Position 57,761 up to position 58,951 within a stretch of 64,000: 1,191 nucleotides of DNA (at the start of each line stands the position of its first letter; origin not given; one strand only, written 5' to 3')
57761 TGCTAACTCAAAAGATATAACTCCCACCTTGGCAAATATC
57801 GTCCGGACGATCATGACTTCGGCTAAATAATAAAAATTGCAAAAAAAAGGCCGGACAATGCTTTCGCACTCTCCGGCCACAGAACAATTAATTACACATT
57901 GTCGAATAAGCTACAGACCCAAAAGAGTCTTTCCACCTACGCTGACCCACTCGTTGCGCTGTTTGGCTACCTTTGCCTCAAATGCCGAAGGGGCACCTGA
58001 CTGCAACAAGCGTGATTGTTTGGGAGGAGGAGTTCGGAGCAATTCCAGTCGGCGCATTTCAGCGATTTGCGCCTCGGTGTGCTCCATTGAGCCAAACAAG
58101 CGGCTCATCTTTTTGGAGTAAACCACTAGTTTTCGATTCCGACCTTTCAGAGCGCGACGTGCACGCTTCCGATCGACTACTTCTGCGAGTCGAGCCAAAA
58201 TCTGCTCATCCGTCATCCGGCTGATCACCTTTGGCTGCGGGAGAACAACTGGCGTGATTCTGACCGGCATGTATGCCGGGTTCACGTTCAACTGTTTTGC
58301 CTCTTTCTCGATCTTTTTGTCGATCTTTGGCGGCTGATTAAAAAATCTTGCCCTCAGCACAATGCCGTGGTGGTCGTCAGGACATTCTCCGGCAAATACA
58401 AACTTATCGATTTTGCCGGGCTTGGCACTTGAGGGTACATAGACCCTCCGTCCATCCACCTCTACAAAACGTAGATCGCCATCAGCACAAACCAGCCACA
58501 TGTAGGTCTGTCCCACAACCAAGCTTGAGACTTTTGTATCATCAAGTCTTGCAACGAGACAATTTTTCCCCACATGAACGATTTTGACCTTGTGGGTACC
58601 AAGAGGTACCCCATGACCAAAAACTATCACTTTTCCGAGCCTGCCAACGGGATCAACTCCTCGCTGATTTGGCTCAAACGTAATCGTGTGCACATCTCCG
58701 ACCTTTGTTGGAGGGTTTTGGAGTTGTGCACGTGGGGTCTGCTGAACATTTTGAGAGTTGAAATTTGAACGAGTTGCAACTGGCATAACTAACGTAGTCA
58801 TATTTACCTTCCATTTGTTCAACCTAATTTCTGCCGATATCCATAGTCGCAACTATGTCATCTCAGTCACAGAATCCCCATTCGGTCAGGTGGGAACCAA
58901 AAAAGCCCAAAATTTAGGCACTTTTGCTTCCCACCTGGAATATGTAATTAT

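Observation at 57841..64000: Terminal 6-kb block of about ten co-directional unknown genes with elevated GC, including a TRAM-domain protein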

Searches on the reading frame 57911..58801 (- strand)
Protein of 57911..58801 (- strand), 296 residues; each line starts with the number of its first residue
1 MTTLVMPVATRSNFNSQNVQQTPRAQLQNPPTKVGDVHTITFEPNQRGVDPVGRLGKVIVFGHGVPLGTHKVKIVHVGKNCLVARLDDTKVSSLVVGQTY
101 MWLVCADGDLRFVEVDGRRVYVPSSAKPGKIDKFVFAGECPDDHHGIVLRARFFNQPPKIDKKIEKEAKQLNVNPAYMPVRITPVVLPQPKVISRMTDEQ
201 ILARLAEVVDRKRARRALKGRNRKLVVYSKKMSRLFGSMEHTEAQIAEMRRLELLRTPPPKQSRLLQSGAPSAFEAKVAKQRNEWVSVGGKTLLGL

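Call 7: search_protein_families(library=pfam, max_evalue=0.01, proteins=[window:57911-58801:-])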
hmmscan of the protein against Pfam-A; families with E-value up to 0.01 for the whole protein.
window:57911-58801:- (296 aa): 0 families

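Call 10: find_homologous_proteins(query=window:57911-58801:-)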
Query window:57911-58801:- (296 aa): 1 proteins with E <= 0.001 among 1374 candidates.
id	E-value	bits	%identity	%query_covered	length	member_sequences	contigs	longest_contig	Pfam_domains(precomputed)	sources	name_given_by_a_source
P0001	3.4e-194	662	100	100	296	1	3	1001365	-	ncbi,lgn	-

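Call 16: list_cluster_members(proteins=[window:57911-58801:-, window:62789-63133:-, window:51203-57493:+, L001:8653-9642:+, L001:11728-12423:+, L001:8191-8613:+, L001:13728-14090:-, L001:12938-13372:+, L001:4996-7863:-, window:50669-51169:+])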
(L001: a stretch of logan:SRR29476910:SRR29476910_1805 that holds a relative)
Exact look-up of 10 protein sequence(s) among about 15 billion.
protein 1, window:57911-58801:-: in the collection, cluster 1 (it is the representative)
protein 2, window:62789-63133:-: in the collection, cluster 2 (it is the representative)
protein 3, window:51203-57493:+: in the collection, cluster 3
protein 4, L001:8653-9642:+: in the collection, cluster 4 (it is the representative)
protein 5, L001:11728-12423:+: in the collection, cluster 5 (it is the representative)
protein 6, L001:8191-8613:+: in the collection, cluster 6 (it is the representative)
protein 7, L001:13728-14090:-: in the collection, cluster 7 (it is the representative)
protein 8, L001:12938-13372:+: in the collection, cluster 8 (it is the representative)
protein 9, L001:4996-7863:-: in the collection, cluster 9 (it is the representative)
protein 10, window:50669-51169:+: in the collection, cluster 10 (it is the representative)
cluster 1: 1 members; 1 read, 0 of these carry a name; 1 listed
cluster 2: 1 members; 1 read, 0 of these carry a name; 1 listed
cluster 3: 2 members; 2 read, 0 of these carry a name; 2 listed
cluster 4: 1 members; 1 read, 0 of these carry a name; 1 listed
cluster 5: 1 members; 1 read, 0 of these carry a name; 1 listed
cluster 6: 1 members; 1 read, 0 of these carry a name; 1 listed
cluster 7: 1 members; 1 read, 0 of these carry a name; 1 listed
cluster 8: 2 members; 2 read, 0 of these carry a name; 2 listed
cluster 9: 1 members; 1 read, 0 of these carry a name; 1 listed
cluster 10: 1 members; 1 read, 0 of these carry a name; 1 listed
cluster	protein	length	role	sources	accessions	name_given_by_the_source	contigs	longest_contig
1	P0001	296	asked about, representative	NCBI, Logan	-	-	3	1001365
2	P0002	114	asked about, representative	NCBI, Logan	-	-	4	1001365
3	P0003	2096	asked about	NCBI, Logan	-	-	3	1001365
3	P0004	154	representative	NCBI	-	-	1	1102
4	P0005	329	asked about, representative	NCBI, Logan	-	-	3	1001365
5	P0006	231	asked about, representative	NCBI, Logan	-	-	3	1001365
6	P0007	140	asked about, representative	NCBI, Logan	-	-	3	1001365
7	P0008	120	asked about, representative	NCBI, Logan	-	-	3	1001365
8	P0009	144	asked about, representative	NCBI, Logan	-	-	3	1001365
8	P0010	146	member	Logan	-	-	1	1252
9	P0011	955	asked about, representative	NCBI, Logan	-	-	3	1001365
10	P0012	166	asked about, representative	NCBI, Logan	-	-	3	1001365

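Call 20: search_protein_families(library=pfam, max_evalue=10, proteins=[window:57911-58801:-])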
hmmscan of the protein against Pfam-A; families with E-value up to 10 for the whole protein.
window:57911-58801:- (296 aa): 0 families

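Call 29: predict_structure(protein=window:57911-58801:-)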
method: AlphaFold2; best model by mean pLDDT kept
length: 296 residues; sequences in the alignment: 1
mean_pLDDT: 37.7   pTM: 0.22
mean pLDDT of the five models: 37.7, 34.9, 30.6, 30.0, 29.9
residues with pLDDT >= 90: 0; 70-90: 0; 50-70: 31; < 50: 265
segments of 3 or more residues with pLDDT < 50: 1-196, 207-211, 219-245, 247-249, 254-257, 260-269, 280-289
pLDDT, mean of each block of 10 residues (from residue 1): 29 29 35 39 37 34 35 38 36 31 30 34 34 31 31 36 43 34 33 43 47 49 31 27 46 50 47 52 47 48
secondary structure, 60 per line:
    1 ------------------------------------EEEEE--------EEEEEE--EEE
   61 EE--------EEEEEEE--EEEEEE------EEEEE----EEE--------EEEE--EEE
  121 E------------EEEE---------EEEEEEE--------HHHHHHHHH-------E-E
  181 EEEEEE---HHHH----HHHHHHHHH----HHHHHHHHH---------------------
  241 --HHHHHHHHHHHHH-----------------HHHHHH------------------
elements in order: E37-41 E50-55 E58-62 E71-77 E80-85 E92-96 E101-103 E112-115 E118-121 E134-137 E147-153 H162-170 E180-186 H190-193 H198-206 H211-219 H243-255 H273-278
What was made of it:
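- Tried and rejected: Single-sequence AF2 of b296: pLDDT 37.7, unusable, so no fold search was run on it (call 29).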

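Call 39: search_solved_structures(query=A1, max_evalue=10)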
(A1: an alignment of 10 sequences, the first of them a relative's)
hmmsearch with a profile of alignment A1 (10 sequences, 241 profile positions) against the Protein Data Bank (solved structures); distinct sequences matched with E-value up to 10: 1.
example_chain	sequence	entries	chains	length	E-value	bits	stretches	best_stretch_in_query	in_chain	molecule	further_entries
6ont_A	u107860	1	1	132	0.59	12.9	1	68-148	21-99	Two-component response regulator 1452 receiver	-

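Call 52: find_related_loci(query=A1, collection=viral_contigs, flank=8000)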
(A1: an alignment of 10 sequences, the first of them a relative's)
Query A1 (231 aa) in viral_contigs; peptide patterns used: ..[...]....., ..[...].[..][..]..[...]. (x = any residue, [..] = any of these).
16 stretches matched a pattern; 1 encode a relative of the query (tblastn E <= 1e-3); 1 distinct loci.
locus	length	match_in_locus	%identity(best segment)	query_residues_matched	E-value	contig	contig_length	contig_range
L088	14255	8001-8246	33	85-168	1e-9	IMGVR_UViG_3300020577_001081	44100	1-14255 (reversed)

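Call 53: find_related_loci(query=window:57911-58801:-, collection=viral_contigs, flank=8000)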
Query window:57911-58801:- (296 aa) in viral_contigs; peptide patterns used: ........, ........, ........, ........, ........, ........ (x = any residue, [..] = any of these).
21 stretches matched a pattern, but none encodes a relative of the query by tblastn (E <= 1e-3).

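Call 56: search_protein_families(library=pfam, max_evalue=0.01, proteins=[L088:3651-11987:+])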
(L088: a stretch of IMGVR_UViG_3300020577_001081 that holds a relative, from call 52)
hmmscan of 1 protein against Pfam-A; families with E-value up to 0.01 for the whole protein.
L088:3651-11987:+ (2778 aa): 4 families
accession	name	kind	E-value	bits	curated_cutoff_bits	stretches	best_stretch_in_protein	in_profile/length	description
PF18823.6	InPase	-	4.2e-33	114.5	26.8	1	712-842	10-134/135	Inorganic Pyrophosphatase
PF18858.6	LPD39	-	5.7e-05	23.3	27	1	1657-1901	21-192/198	Large polyvalent protein associated domain 39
PF22513.2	FitA-like_RHH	-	0.0029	18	27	0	2739-2760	5-26/39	Antitoxin FitA-like, ribbon-helix-helix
PF14917.11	CCDC74_C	-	0.0078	17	25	0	1804-1894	32-124/126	Coiled coil protein 74, C terminal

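Call 68: find_related_loci(query=A2, collection=viral_contigs, flank=8000)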
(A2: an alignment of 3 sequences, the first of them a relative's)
Query A2 (329 aa) in viral_contigs; peptide patterns used: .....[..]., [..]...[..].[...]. (x = any residue, [..] = any of these).
101 stretches matched a pattern, but none encodes a relative of the query by tblastn (E <= 1e-3).
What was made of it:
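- Tried and rejected: IMG/VR scans for b296 and the b329 family: none (calls 53, 68).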

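Call 73: search_protein_representatives(protein=window:57911-58801:-)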
Query: 296 residues. Proteins with E-value up to 0.001 (for the whole library): 2; up to 1e-10: 2; up to 1e-30: 1. The best 2 are listed.
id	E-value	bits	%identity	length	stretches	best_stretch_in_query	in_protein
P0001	1.1e-194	661.5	100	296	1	1-296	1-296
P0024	1.1e-14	71.0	37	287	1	18-223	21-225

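Call 75: find_encoding_contigs(protein=P0024, flank=10000, max_places=4)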
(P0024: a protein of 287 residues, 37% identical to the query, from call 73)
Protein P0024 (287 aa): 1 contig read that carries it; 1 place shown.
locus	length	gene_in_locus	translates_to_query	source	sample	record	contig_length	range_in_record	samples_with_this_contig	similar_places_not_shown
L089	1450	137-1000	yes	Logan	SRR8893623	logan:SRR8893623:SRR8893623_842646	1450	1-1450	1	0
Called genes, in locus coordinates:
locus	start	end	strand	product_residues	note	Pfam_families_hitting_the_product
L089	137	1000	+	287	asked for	-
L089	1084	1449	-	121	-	?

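Call 87: find_encoding_contigs(protein=P0010, flank=3000, max_places=4)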
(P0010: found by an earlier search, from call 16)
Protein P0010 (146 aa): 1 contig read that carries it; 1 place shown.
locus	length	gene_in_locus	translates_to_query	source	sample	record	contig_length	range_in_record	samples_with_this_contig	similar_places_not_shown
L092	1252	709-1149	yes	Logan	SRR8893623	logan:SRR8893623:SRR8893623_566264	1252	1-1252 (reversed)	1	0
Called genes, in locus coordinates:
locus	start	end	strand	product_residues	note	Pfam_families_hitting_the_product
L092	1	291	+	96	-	?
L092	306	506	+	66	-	-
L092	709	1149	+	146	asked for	PF00583:Acetyltransf_1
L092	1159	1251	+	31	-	?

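Call 91: search_solved_structures(query=A4, max_evalue=10, show_alignments=2)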
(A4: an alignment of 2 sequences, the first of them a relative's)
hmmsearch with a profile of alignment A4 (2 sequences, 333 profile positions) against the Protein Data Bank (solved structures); distinct sequences matched with E-value up to 10: 0.
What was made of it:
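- On TRAM domain (PF01938 / PF18693): No PDB profile hit (call 91).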

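Call 96: search_protein_families(library=phrogs, max_evalue=0.01, proteins=[P0024])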
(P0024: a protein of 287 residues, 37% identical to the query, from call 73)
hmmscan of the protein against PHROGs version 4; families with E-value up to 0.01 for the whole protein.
P0024 (287 aa): 0 families

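Call 99: predict_structure(alignment_id=A1)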
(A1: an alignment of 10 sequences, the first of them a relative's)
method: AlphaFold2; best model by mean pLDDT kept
length: 231 residues; sequences in the alignment: 10
mean_pLDDT: 82.0   pTM: 0.70
mean pLDDT of the five models: 82.0, 81.8, 81.0, 80.7, 79.7
residues with pLDDT >= 90: 128; 70-90: 55; 50-70: 19; < 50: 29
segments of 3 or more residues with pLDDT < 50: 1-7, 213-231
pLDDT, mean of each block of 10 residues (from residue 1): 46 57 92 93 97 91 92 77 96 94 95 96 95 91 93 83 95 92 85 77 69 45 42 36
secondary structure, 60 per line:
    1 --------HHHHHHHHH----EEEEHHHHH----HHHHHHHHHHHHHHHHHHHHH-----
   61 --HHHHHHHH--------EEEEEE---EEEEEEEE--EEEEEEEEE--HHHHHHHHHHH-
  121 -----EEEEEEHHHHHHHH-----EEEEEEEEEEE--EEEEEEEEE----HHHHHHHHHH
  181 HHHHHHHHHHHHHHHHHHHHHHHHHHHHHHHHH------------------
elements in order: H9-17 E22-25 H26-30 H35-55 H63-70 E79-84 E88-95 E98-106 H109-119 E126-131 H132-139 E145-155 E158-166 H171-213
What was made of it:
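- On GNAT acetyltransferase superfamily (b231): AF2 with a 10-sequence alignment gives pLDDT 82 and pTM 0.70 (call 99).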
